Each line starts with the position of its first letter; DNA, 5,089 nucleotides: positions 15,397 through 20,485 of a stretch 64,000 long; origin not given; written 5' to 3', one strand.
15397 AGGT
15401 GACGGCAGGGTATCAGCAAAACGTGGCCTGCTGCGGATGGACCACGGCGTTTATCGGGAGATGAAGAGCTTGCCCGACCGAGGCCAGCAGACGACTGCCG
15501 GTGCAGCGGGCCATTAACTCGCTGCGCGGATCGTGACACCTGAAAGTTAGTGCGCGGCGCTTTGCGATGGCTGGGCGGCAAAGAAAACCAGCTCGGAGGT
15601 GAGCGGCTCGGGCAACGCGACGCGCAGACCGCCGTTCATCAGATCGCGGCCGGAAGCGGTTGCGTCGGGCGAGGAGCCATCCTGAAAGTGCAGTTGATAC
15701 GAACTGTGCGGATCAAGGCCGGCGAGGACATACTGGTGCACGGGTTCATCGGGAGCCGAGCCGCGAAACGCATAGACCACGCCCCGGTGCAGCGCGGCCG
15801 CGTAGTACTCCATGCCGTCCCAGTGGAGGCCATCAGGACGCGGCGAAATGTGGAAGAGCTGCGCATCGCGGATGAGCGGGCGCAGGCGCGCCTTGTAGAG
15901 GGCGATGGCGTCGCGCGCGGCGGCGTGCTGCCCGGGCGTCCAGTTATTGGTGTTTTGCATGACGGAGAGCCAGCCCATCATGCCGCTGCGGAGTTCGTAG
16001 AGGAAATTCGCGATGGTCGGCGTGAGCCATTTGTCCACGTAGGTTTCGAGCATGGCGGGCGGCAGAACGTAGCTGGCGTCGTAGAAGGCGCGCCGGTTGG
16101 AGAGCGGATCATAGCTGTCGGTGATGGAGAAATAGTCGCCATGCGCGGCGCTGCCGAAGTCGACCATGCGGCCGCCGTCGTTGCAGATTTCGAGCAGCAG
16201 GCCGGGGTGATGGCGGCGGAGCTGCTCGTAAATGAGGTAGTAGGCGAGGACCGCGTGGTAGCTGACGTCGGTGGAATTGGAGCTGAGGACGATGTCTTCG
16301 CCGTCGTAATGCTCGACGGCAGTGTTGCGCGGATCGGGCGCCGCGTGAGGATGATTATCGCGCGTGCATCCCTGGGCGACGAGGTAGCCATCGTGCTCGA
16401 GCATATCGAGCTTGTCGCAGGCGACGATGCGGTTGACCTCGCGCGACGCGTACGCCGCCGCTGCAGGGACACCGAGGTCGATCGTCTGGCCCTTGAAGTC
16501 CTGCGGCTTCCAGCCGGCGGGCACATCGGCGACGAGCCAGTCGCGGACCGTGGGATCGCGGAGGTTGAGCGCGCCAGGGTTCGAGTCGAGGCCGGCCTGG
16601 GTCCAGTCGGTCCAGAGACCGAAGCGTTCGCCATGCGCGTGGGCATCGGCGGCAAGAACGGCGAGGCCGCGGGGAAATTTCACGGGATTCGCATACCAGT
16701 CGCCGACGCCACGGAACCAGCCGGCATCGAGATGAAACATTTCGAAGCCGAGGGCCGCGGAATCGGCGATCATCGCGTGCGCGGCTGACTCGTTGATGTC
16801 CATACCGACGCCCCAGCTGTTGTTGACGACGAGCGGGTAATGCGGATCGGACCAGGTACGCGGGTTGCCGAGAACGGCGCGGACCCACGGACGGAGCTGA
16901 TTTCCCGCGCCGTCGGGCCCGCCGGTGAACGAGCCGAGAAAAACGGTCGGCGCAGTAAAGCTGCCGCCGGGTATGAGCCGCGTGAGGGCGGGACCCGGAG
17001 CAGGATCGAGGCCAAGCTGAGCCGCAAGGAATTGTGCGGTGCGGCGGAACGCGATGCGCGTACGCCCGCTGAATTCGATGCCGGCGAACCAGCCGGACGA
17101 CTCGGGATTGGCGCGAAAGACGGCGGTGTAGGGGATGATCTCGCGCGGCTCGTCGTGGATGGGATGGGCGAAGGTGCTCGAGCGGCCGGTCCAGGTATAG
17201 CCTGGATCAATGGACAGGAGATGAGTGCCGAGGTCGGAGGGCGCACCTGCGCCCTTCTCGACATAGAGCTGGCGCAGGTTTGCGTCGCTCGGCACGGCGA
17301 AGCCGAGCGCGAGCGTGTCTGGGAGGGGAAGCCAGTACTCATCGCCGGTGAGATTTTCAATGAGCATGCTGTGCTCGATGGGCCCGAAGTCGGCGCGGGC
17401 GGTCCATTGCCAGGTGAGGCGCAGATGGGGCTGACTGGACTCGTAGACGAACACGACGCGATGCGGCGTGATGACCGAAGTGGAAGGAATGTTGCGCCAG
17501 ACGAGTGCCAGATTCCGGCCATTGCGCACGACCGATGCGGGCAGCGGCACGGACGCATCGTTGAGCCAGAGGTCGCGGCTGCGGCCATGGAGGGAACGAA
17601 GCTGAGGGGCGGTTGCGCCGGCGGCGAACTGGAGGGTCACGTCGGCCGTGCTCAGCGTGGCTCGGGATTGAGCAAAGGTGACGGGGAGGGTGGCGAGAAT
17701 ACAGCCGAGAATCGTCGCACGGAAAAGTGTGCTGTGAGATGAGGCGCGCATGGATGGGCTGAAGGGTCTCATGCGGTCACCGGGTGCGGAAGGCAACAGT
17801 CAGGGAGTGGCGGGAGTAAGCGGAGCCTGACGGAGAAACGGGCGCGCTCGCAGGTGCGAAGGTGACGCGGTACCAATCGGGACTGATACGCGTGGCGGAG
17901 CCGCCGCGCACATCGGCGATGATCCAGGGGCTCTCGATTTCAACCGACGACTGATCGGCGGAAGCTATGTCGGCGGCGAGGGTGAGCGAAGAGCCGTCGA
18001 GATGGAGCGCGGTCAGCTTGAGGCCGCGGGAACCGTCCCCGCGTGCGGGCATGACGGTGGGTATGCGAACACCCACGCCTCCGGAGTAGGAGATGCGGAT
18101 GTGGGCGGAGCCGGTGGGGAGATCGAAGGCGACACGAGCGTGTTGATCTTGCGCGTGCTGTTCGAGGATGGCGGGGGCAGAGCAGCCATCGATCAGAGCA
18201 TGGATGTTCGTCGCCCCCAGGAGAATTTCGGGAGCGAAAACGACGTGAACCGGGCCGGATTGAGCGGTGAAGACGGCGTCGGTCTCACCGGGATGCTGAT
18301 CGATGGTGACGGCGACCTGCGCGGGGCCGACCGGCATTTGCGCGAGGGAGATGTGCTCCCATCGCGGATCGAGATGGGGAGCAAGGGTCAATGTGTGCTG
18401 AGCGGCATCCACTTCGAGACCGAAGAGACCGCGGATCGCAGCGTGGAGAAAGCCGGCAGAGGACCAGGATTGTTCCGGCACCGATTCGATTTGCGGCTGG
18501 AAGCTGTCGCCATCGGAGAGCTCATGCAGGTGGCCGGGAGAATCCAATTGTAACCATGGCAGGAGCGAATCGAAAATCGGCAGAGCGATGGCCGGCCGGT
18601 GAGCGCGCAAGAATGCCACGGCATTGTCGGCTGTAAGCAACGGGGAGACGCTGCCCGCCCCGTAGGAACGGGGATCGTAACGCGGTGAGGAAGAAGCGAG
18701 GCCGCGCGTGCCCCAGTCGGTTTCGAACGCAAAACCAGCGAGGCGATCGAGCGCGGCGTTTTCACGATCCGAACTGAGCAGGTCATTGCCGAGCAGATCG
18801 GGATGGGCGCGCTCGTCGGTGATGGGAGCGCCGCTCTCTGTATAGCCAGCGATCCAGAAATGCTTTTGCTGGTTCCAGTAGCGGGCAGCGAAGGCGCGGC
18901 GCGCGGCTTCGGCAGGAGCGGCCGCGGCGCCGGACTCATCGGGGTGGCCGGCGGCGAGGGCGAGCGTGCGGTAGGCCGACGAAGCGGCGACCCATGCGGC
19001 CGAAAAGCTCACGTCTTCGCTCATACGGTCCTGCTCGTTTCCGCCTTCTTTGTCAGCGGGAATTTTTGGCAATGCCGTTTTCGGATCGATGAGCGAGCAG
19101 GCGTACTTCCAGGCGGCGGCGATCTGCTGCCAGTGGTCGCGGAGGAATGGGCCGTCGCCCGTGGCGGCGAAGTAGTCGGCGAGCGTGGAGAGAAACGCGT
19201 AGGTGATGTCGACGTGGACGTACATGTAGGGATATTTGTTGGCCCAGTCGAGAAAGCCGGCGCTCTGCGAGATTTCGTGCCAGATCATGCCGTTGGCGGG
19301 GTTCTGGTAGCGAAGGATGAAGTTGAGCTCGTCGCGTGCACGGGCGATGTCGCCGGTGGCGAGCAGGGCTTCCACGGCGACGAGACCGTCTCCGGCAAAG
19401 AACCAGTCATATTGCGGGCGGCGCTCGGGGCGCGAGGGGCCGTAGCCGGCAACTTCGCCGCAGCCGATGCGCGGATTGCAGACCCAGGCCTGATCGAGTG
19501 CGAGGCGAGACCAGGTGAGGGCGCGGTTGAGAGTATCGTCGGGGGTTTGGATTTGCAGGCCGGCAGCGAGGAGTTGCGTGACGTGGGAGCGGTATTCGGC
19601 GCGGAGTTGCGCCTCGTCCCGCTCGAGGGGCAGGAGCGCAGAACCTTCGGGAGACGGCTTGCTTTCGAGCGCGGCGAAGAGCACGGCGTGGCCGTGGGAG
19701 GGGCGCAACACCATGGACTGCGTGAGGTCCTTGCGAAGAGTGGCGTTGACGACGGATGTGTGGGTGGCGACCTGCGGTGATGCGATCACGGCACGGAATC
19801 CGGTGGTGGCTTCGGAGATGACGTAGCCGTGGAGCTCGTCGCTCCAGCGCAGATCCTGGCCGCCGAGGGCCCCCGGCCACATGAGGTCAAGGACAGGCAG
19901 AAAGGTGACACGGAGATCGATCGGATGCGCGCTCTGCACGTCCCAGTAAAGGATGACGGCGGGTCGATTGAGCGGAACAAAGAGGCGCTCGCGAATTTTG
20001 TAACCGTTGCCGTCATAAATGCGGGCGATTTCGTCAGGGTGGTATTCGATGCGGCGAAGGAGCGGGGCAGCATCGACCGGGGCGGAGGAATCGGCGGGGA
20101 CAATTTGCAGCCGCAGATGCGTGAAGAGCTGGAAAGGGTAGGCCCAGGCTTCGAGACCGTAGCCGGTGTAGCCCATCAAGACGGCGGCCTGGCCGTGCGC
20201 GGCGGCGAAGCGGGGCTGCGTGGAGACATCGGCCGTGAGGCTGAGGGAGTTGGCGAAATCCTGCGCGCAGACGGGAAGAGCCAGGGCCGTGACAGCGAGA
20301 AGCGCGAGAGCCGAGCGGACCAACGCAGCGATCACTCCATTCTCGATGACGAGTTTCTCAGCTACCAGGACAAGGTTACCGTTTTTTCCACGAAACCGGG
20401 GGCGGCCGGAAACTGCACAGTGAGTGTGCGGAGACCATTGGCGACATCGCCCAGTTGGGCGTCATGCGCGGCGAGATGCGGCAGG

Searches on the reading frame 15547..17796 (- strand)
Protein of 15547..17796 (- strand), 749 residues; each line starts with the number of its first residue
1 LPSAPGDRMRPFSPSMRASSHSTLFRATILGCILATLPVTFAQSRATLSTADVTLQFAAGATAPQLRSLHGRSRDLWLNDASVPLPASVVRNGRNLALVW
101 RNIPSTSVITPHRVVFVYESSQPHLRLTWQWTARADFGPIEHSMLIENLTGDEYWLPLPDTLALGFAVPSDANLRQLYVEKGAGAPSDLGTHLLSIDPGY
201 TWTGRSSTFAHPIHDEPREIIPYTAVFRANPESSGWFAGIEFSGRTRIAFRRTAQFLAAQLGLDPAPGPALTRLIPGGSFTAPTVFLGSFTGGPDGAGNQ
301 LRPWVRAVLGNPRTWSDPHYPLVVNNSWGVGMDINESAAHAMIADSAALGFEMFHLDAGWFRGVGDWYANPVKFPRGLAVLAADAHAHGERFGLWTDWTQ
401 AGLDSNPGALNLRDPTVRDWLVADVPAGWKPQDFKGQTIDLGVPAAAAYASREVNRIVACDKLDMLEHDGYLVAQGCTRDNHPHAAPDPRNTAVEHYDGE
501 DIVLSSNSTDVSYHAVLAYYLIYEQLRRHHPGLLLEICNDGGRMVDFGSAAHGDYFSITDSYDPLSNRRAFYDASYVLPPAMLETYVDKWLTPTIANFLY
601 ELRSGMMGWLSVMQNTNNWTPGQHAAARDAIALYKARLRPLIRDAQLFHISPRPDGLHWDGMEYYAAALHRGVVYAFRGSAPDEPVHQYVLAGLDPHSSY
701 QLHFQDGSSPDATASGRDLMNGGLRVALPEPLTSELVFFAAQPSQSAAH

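Call 75: search_protein_families(library=pfam, proteins=[window:15547-17796:-], max_evalue=0.01)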
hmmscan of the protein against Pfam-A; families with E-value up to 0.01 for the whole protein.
window:15547-17796:- (749 aa): 2 families
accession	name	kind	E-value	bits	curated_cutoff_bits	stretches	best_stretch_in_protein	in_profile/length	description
PF02065.24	Melibiase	-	1.1e-26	94.1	27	2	279-460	1-181/347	Melibiase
PF16874.11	Glyco_hydro_36C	-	1.5e-08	35.4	27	1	660-739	2-77/77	Glycosyl hydrolase family 36 C-terminal domain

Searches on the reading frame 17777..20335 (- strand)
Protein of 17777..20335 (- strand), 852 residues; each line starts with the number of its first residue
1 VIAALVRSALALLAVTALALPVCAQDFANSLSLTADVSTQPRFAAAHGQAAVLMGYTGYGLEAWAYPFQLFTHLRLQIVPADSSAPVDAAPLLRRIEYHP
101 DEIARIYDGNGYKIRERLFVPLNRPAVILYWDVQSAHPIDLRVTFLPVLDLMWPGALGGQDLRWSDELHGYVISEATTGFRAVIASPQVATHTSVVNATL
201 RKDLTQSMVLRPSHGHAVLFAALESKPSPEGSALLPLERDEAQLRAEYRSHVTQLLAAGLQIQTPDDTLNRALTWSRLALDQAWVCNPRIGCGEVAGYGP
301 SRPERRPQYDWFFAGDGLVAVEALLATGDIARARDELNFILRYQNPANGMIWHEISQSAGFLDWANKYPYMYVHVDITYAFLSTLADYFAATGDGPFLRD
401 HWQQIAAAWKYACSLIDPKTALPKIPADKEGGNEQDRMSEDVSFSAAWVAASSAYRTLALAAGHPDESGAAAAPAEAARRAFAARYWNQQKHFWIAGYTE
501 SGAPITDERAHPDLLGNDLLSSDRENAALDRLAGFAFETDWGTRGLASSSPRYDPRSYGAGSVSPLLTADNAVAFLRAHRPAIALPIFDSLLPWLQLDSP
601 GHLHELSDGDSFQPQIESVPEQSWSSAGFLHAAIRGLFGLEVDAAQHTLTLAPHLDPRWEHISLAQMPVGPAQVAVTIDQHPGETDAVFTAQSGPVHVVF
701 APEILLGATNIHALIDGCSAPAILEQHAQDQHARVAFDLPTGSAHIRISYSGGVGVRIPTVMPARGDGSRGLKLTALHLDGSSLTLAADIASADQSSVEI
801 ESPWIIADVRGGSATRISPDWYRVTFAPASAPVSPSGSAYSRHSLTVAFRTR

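Call 75: search_protein_families(library=pfam, proteins=[window:17777-20335:-], max_evalue=0.01)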
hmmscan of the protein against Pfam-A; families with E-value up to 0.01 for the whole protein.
window:17777-20335:- (852 aa): 1 family
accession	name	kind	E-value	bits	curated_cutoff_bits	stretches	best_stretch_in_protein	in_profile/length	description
PF22422.2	MGH1-like_GH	-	3.1e-09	37.3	27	1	420-563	110-296/356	Mannosylglycerate hydrolase MGH1-like glycoside hydrolase domain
